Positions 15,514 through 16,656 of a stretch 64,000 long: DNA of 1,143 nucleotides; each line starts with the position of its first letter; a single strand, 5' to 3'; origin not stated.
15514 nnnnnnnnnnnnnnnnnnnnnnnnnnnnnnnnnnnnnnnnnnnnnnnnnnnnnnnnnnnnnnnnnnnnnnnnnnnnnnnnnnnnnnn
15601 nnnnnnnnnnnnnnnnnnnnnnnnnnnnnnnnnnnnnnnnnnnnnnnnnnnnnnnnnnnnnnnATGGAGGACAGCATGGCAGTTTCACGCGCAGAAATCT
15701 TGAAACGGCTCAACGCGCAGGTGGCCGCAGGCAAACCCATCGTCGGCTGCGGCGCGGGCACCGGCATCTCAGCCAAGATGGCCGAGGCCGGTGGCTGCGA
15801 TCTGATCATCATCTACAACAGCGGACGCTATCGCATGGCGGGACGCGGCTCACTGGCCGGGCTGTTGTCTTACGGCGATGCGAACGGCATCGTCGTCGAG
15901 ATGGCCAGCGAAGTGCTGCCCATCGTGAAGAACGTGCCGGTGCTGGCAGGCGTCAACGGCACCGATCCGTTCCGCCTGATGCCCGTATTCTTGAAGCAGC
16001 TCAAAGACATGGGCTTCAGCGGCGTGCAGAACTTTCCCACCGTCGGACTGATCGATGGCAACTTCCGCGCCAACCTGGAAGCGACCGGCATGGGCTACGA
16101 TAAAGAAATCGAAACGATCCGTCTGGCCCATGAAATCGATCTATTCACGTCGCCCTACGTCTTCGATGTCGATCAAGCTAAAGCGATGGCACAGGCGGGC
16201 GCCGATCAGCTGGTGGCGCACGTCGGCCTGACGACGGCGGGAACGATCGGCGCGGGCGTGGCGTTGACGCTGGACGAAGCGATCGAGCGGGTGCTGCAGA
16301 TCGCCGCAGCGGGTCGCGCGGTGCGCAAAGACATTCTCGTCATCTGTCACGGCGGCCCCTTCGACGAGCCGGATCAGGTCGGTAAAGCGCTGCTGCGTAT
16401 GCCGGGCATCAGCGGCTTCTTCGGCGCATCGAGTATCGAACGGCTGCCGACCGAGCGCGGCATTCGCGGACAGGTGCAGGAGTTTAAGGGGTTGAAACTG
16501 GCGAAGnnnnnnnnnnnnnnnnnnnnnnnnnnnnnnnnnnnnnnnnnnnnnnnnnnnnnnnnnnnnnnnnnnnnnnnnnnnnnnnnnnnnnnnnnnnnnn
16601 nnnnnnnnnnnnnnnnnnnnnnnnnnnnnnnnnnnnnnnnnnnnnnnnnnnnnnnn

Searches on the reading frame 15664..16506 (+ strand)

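Call 22: search_protein_families(library=pfam, proteins=[window:15664-16506:+], max_evalue=0.001)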
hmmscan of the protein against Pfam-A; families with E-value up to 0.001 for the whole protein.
window:15664-16506:+ (281 aa): 1 family
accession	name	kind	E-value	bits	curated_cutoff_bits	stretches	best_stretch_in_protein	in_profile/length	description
PF09370.16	PEP_hydrolase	-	1.3e-121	405.3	33.8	1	11-276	1-266/267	Phosphoenolpyruvate hydrolase-like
